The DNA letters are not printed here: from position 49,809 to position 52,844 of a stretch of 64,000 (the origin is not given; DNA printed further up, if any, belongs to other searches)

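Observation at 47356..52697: Unusually long (1762 aa) Lhr helicase with a large C-terminal extension, expressed from its own TATA-box promoter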

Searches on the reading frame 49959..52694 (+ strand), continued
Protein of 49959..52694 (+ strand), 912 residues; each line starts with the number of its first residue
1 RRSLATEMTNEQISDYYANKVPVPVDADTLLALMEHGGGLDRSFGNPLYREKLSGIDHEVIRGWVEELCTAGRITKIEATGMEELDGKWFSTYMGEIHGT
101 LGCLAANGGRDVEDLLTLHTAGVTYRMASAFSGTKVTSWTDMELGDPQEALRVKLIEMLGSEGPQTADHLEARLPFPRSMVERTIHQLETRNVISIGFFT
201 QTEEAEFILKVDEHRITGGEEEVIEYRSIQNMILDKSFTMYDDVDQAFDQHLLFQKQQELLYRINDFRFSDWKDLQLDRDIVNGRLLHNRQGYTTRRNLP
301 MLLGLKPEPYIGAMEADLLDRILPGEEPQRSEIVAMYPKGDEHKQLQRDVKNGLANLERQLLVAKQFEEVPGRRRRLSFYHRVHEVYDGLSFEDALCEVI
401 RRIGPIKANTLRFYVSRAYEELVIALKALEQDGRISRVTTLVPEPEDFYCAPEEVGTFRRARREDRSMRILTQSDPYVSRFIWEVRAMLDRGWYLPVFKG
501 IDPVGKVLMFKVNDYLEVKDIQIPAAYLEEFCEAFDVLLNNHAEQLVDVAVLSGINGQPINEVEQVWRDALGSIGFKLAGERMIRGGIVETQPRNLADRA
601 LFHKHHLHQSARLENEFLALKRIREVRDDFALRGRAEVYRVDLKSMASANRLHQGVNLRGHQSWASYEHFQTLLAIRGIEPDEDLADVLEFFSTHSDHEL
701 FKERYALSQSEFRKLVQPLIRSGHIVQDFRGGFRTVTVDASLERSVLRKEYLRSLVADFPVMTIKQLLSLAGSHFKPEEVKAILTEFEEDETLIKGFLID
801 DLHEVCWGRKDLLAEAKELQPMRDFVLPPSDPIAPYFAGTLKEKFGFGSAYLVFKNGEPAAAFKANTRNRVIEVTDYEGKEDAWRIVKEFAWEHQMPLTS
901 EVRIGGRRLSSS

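Call 49: search_protein_families(library=pfam, proteins=[P0089, P0093, P0097, P0127, P0104], max_evalue=0.01)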
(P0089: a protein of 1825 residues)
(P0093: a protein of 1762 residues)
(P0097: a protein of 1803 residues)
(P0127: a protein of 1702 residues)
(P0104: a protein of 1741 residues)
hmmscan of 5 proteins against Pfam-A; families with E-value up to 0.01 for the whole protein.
P0089 (1825 aa): 9 families
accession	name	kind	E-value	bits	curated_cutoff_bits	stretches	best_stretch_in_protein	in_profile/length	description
PF08494.16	DEAD_assoc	-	8.4e-53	179.5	23.5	1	651-837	1-191/191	DEAD/H associated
PF19306.5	WH_Lhr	-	5.6e-36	123.9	27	1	420-581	4-167/168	Large helicase-related protein, winged helix domain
PF00270.35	DEAD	-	2.3e-31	109.2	26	1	47-232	1-163/167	DEAD/DEAH box helicase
PF00271.37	Helicase_C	-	1.1e-17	64.7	23.5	1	288-390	4-107/110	Helicase conserved C-terminal domain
PF04851.21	ResIII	-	2.5e-09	37.7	22.5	1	58-229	21-161/164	Type III restriction enzyme, res subunit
PF23234.1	WH4_Lhr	-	1.5e-06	28.1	27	0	1645-1711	11-76/87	Large helicase-related protein, winged-helix domain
PF25212.1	HVO_A0114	-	0.00013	22.2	27.6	0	1040-1084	22-66/84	HVO_A0114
PF19121.6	DUF5805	-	0.00057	20.6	28.5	0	1034-1084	7-58/67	Family of unknown function (DUF5805)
PF00392.27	GntR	-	0.0016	18.5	27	0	1037-1085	5-55/64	Bacterial regulatory proteins, gntR family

P0093 (1762 aa): 11 families
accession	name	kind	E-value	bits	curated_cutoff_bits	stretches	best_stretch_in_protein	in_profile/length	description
PF08494.16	DEAD_assoc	-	8.9e-59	199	23.5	1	640-827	1-191/191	DEAD/H associated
PF19306.5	WH_Lhr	-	1.7e-35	122.3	27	1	408-569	5-167/168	Large helicase-related protein, winged helix domain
PF00270.35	DEAD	-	3.8e-35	121.5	26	1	35-222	2-165/167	DEAD/DEAH box helicase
PF00271.37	Helicase_C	-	8.3e-21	74.8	23.5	1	274-378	3-108/110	Helicase conserved C-terminal domain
PF06224.18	AlkZ-like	-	1.2e-13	51.8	25.9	1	1216-1340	130-256/329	DNA glycosylase AlkZ-like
PF04851.21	ResIII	-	3.3e-09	37.3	22.5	1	37-217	8-161/164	Type III restriction enzyme, res subunit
PF01978.25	TrmB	-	0.00016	21.9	25.6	0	1177-1241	6-64/68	Sugar-specific transcriptional regulator TrmB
PF01047.28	MarR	-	0.00067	19.9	24.6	0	1177-1225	1-49/59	MarR family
PF22590.2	Cas3-like_C_2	-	0.001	19.8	27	1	285-376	3-101/106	CRISPR-associated nuclease/helicase Cas3, C-terminal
PF23234.1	WH4_Lhr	-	0.0018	18.2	27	0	1048-1075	42-69/87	Large helicase-related protein, winged-helix domain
PF13412.12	HTH_24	-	0.0059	16.6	21.9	0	1177-1200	1-24/48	Winged helix-turn-helix DNA-binding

P0097 (1803 aa): 8 families
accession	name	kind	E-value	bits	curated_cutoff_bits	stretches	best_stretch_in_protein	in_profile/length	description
PF08494.16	DEAD_assoc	-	2.4e-57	194.3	23.5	1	635-822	1-191/191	DEAD/H associated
PF19306.5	WH_Lhr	-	5.1e-36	124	27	1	407-565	5-166/168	Large helicase-related protein, winged helix domain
PF00270.35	DEAD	-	2.3e-30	106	26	1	34-218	1-161/167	DEAD/DEAH box helicase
PF00271.37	Helicase_C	-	1.2e-15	58.1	23.5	1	274-377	4-108/110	Helicase conserved C-terminal domain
PF06224.18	AlkZ-like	-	3.5e-15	56.9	25.9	2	1190-1354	82-251/329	DNA glycosylase AlkZ-like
PF04851.21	ResIII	-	8.4e-10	39.2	22.5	1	38-217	20-162/164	Type III restriction enzyme, res subunit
PF23234.1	WH4_Lhr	-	0.00022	21.2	27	1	1626-1697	5-75/87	Large helicase-related protein, winged-helix domain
PF24270.1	HTH_Cmi2_C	-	0.0043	17.7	27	0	1020-1074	66-119/125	Cmi2, C-terminal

P0127 (1702 aa): 8 families
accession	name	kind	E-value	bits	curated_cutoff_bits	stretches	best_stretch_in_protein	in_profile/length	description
PF08494.16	DEAD_assoc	-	1.6e-49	168.8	23.5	1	636-823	1-191/191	DEAD/H associated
PF19306.5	WH_Lhr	-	2.3e-32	112.1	27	1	408-566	7-167/168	Large helicase-related protein, winged helix domain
PF00270.35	DEAD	-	2.9e-30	105.6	26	1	34-216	1-161/167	DEAD/DEAH box helicase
PF00271.37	Helicase_C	-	4.3e-16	59.6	23.5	1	274-376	5-108/110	Helicase conserved C-terminal domain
PF06224.18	AlkZ-like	-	1.4e-09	38.5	25.9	0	1124-1177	158-201/329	DNA glycosylase AlkZ-like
PF04851.21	ResIII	-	9.1e-08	32.6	22.5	1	45-214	21-161/164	Type III restriction enzyme, res subunit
PF23234.1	WH4_Lhr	-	5.5e-05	23.1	27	1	1519-1588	8-76/87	Large helicase-related protein, winged-helix domain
PF13412.12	HTH_24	-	0.0036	17.3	21.9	0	1067-1091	1-25/48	Winged helix-turn-helix DNA-binding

P0104 (1741 aa): 7 families
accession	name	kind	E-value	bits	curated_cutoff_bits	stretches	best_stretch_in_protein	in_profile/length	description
PF08494.16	DEAD_assoc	-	2.8e-45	154.9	23.5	1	653-840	1-191/191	DEAD/H associated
PF19306.5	WH_Lhr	-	2.2e-31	108.9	27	1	408-566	3-163/168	Large helicase-related protein, winged helix domain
PF00270.35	DEAD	-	3.5e-31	108.6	26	1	38-220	1-161/167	DEAD/DEAH box helicase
PF00271.37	Helicase_C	-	1e-14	55.1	23.5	1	279-379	6-107/110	Helicase conserved C-terminal domain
PF04851.21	ResIII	-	2.7e-08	34.3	22.5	1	37-218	4-161/164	Type III restriction enzyme, res subunit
PF06224.18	AlkZ-like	-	4e-05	23.8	25.9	0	1101-1231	83-218/329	DNA glycosylase AlkZ-like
PF04703.18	FaeA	-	0.00075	20.2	20.7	0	1185-1230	2-48/62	FaeA-like protein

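Call 51: find_homologous_proteins(query=A2)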
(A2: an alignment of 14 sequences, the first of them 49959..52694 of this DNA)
Query A2 (14 sequences) (912 aa, profile of the alignment): 243 proteins with E <= 0.001 among 8000 candidates; the best 120 are listed.
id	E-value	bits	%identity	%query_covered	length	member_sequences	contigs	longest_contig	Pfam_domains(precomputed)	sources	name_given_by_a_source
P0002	0.0e+0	1162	65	100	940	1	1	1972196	PF06224.19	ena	-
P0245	0.0e+0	1151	64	100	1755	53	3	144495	PF00270.36,PF00271.38,PF19306.6,PF08494.17,PF04851.22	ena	-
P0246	0.0e+0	1128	95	100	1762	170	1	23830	PF00270.36,PF00271.38,PF19306.6,PF08494.17,PF04851.22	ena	-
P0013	0.0e+0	1098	51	99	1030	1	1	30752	PF17782.8,PF08494.17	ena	-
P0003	0.0e+0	1096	65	95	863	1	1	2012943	PF06224.19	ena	-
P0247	0.0e+0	1095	67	100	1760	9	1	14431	PF00270.36,PF06224.19,PF00271.38,PF19306.6,PF08494.17,PF04851.22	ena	-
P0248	0.0e+0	1088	66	100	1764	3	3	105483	PF00270.36,PF06224.19,PF00271.38,PF19306.6,PF08494.17,PF04851.22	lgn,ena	-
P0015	0.0e+0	1087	51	99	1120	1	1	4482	PF17782.8,PF08494.17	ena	-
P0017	0.0e+0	1086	51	99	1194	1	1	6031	PF17782.8,PF08494.17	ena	-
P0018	0.0e+0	1086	51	99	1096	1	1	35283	PF17782.8,PF08494.17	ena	-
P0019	0.0e+0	1086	51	99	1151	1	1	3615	PF17782.8,PF08494.17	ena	-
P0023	0.0e+0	1086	51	99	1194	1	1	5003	PF17782.8,PF08494.17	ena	-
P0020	0.0e+0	1086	51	99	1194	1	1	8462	PF17782.8,PF08494.17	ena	-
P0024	0.0e+0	1085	51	99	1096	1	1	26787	PF17782.8,PF08494.17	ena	-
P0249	0.0e+0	1085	66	99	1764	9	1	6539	PF00270.36,PF00271.38,PF19306.6,PF08494.17,PF04851.22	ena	-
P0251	0.0e+0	1084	66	100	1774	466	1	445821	PF00270.36,PF06224.19,PF00271.38,PF19306.6,PF08494.17,PF04851.22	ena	-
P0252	0.0e+0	1084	70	100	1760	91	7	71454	PF00270.36,PF06224.19,PF00271.38,PF19306.6,PF08494.17,PF04851.22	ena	-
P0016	0.0e+0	1084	51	99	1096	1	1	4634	PF17782.8,PF08494.17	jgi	jgi:DNA-binding HxlR family transcriptional regulator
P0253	0.0e+0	1083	65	99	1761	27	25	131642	PF00270.36,PF06224.19,PF00271.38,PF19306.6,PF08494.17,PF04851.22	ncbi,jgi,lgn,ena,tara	tara:strand:- start:3441 stop:8726 length:5286 start_codon:yes stop_codon:yes gene_type:complete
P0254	0.0e+0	1083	69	100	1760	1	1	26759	PF00270.36,PF06224.19,PF00271.38,PF19306.6,PF08494.17,PF04851.22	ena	-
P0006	0.0e+0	1083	58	95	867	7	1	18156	PF06224.19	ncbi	-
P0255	0.0e+0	1082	66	99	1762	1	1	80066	PF00270.36,PF06224.19,PF00271.38,PF19306.6,PF08494.17,PF04851.22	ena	-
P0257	0.0e+0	1082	69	100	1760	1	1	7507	PF00270.36,PF06224.19,PF00271.38,PF19306.6,PF08494.17,PF04851.22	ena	-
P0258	0.0e+0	1082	69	100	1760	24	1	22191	PF00270.36,PF06224.19,PF00271.38,PF19306.6,PF08494.17,PF04851.22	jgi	-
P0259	0.0e+0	1080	68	99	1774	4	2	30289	PF00270.36,PF06224.19,PF00271.38,PF19306.6,PF08494.17,PF04851.22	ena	-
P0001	0.0e+0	1080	67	99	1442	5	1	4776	PF06224.19,PF00271.38,PF19306.6,PF08494.17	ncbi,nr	ncbi:MAG: hypothetical protein HOM85_01855, partial [Euryarchaeota archaeon]|nr:hypothetical protein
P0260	0.0e+0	1079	67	99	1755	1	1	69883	PF00270.36,PF06224.19,PF00271.38,PF19306.6,PF08494.17,PF04851.22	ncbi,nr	ncbi:MAG: DEAD/DEAH box helicase [Euryarchaeota archaeon]|nr:DEAD/DEAH box helicase [Euryarchaeota a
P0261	0.0e+0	1079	67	99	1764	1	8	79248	PF00270.36,PF06224.19,PF00271.38,PF19306.6,PF08494.17,PF04851.22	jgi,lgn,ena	jgi:ATP-dependent Lhr-like helicase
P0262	0.0e+0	1079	67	99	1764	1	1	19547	PF00270.36,PF06224.19,PF00271.38,PF19306.6,PF08494.17,PF04851.22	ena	-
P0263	0.0e+0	1079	70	100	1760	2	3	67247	PF00270.36,PF06224.19,PF00271.38,PF19306.6,PF08494.17,PF04851.22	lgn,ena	-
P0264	0.0e+0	1078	67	99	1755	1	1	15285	PF00270.36,PF06224.19,PF00271.38,PF19306.6,PF08494.17,PF04851.22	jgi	jgi:ATP-dependent Lhr-like helicase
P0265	0.0e+0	1078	67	99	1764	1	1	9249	PF00270.36,PF06224.19,PF00271.38,PF19306.6,PF08494.17,PF04851.22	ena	-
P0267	0.0e+0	1076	70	100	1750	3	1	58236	PF00270.36,PF06224.19,PF00271.38,PF19306.6,PF08494.17,PF04851.22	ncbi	-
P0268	0.0e+0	1076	70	100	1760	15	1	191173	PF00270.36,PF06224.19,PF00271.38,PF19306.6,PF08494.17,PF04851.22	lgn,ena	-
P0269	0.0e+0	1075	70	100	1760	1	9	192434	PF00270.36,PF06224.19,PF00271.38,PF19306.6,PF08494.17,PF04851.22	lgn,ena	-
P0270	0.0e+0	1073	65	100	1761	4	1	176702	PF00270.36,PF06224.19,PF00271.38,PF19306.6,PF08494.17,PF04851.22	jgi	jgi:ATP-dependent Lhr-like helicase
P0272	0.0e+0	1068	66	100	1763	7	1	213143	PF00270.36,PF06224.19,PF00271.38,PF19306.6,PF08494.17,PF04851.22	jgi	jgi:ATP-dependent helicase Lhr and Lhr-like helicase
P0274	0.0e+0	1066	68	100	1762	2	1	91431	PF00270.36,PF00271.38,PF19306.6,PF08494.17,PF04851.22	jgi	-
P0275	0.0e+0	1066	69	100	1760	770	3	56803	PF00270.36,PF06224.19,PF00271.38,PF19306.6,PF08494.17,PF04851.22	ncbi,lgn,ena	-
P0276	0.0e+0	1062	65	100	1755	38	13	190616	PF00270.36,PF06224.19,PF00271.38,PF19306.6,PF08494.17,PF04851.22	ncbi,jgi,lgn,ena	jgi:ATP-dependent Lhr-like helicase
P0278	0.0e+0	1061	66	100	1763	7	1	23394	PF00270.36,PF06224.19,PF00271.38,PF19306.6,PF08494.17,PF04851.22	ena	-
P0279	0.0e+0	1061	64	100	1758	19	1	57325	PF00270.36,PF06224.19,PF00271.38,PF19306.6,PF08494.17,PF04851.22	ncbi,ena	-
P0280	0.0e+0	1059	69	100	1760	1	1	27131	PF00270.36,PF06224.19,PF00271.38,PF19306.6,PF08494.17,PF04851.22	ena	-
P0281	0.0e+0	1058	66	100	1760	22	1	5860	PF00270.36,PF06224.19,PF00271.38,PF19306.6,PF08494.17,PF04851.22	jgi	-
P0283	0.0e+0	1057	65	100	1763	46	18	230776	PF00270.36,PF06224.19,PF00271.38,PF19306.6,PF08494.17,PF04851.22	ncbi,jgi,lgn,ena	-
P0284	0.0e+0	1057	68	100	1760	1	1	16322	PF00270.36,PF06224.19,PF00271.38,PF19306.6,PF08494.17,PF04851.22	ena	-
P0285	0.0e+0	1057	67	100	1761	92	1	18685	PF00270.36,PF06224.19,PF00271.38,PF19306.6,PF08494.17,PF04851.22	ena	-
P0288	0.0e+0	1056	69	100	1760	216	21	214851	PF00270.36,PF06224.19,PF00271.38,PF19306.6,PF08494.17,PF04851.22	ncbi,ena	-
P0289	0.0e+0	1055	68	100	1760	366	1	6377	PF00270.36,PF06224.19,PF00271.38,PF19306.6,PF08494.17,PF04851.22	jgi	jgi:ATP-dependent Lhr-like helicase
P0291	0.0e+0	1054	67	100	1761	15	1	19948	PF00270.36,PF06224.19,PF00271.38,PF19306.6,PF08494.17,PF04851.22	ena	-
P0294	0.0e+0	1053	67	100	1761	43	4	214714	PF00270.36,PF06224.19,PF00271.38,PF19306.6,PF08494.17,PF04851.22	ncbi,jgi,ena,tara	tara:strand:+ start:1468 stop:6753 length:5286 start_codon:yes stop_codon:yes gene_type:complete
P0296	0.0e+0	1050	68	100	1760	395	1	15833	PF00270.36,PF06224.19,PF00271.38,PF19306.6,PF08494.17,PF04851.22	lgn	-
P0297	0.0e+0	1050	64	100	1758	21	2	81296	PF00270.36,PF06224.19,PF00271.38,PF19306.6,PF08494.17,PF04851.22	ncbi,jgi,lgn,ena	-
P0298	0.0e+0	1049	66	100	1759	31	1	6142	PF00270.36,PF06224.19,PF00271.38,PF19306.6,PF08494.17,PF04851.22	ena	-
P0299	0.0e+0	1048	68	100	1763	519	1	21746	PF00270.36,PF06224.19,PF00271.38,PF19306.6,PF08494.17,PF04851.22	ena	-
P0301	0.0e+0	1047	61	100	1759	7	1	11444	PF00270.36,PF06224.19,PF00271.38,PF19306.6,PF08494.17,PF04851.22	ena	-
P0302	0.0e+0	1044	67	100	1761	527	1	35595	PF00270.36,PF06224.19,PF00271.38,PF19306.6,PF08494.17,PF04851.22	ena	-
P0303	0.0e+0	1042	62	100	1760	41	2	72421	PF00270.36,PF06224.19,PF00271.38,PF19306.6,PF08494.17,PF04851.22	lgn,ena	-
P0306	0.0e+0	1035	52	99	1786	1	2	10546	PF00270.36,PF00271.38,PF19306.6,PF08494.17,PF04851.22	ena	-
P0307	0.0e+0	1027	51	100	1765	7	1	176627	PF00270.36,PF06224.19,PF00271.38,PF19306.6,PF08494.17,PF04851.22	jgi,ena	-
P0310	0.0e+0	1020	52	99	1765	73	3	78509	PF00270.36,PF06224.19,PF00271.38,PF19306.6,PF08494.17,PF04851.22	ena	-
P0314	4.9e-296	1003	52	98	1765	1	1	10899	PF00270.36,PF06224.19,PF00271.38,PF19306.6,PF08494.17,PF04851.22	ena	-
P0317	4.0e-295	1000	52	98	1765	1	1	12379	PF00270.36,PF06224.19,PF00271.38,PF19306.6,PF08494.17,PF04851.22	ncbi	-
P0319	1.7e-294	998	52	98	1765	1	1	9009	PF00270.36,PF06224.19,PF00271.38,PF19306.6,PF08494.17,PF04851.22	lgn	-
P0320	1.8e-294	998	51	99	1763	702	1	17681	PF00270.36,PF06224.19,PF00271.38,PF19306.6,PF08494.17,PF04851.22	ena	-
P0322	2.4e-294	997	52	98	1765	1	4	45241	PF00270.36,PF06224.19,PF00271.38,PF19306.6,PF08494.17,PF04851.22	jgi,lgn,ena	-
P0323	2.4e-294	997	52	98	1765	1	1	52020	PF00270.36,PF06224.19,PF00271.38,PF19306.6,PF08494.17,PF04851.22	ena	-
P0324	2.6e-294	997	52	99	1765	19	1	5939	PF00270.36,PF06224.19,PF00271.38,PF19306.6,PF08494.17,PF04851.22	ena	-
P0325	2.6e-294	997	52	98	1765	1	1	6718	PF00270.36,PF06224.19,PF00271.38,PF19306.6,PF08494.17,PF04851.22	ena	-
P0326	4.1e-294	996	52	98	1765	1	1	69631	PF00270.36,PF06224.19,PF00271.38,PF19306.6,PF08494.17,PF04851.22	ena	-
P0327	4.8e-294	996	52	98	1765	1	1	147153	PF00270.36,PF06224.19,PF00271.38,PF19306.6,PF08494.17,PF04851.22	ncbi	ncbi:MAG: DEAD/DEAH box helicase [Candidatus Thalassarchaeaceae archaeon]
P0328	5.1e-294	996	52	98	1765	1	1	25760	PF00270.36,PF06224.19,PF00271.38,PF19306.6,PF08494.17,PF04851.22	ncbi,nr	ncbi:MAG: DEAD/DEAH box helicase [Candidatus Thalassarchaeaceae archaeon]|nr:DEAD/DEAH box helicase 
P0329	5.4e-294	996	52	98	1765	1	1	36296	PF00270.36,PF06224.19,PF00271.38,PF19306.6,PF08494.17,PF04851.22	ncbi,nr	ncbi:MAG: hypothetical protein CND29_01265 [Marine Group II euryarchaeote MED-G36]|nr:MAG: hypotheti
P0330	5.5e-294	996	58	99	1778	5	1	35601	PF00270.36,PF23236.2,PF06224.19,PF00271.38,PF19306.6,PF08494.17,PF04851.22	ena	-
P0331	6.6e-294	996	52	99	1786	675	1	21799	PF00270.36,PF00271.38,PF19306.6,PF08494.17,PF04851.22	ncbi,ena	-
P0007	7.1e-294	996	58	99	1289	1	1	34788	PF06224.19,PF19306.6,PF08494.17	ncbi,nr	ncbi:MAG: hypothetical protein VX473_02195 [Candidatus Thermoplasmatota archaeon]|nr:hypothetical pr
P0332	1.4e-293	995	52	98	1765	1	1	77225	PF00270.36,PF06224.19,PF00271.38,PF19306.6,PF08494.17,PF04851.22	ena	-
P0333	1.8e-293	994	52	98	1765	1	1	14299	PF00270.36,PF06224.19,PF00271.38,PF19306.6,PF08494.17,PF04851.22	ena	-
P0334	2.4e-293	994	58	99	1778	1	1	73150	PF00270.36,PF06224.19,PF00271.38,PF19306.6,PF08494.17,PF04851.22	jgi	jgi:ATP-dependent Lhr-like helicase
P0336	3.8e-293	993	58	99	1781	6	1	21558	PF00270.36,PF23236.2,PF06224.19,PF00271.38,PF19306.6,PF08494.17,PF04851.22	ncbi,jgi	-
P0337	7.4e-293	992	52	98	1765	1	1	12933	PF00270.36,PF06224.19,PF00271.38,PF19306.6,PF08494.17,PF04851.22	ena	-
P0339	8.9e-293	992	56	99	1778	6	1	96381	PF00270.36,PF06224.19,PF00271.38,PF19306.6,PF08494.17,PF04851.22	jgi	-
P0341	1.9e-292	991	52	98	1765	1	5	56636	PF00270.36,PF06224.19,PF00271.38,PF19306.6,PF08494.17,PF04851.22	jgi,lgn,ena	-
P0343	7.4e-292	989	56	99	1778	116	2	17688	PF00270.36,PF06224.19,PF00271.38,PF19306.6,PF08494.17,PF04851.22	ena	-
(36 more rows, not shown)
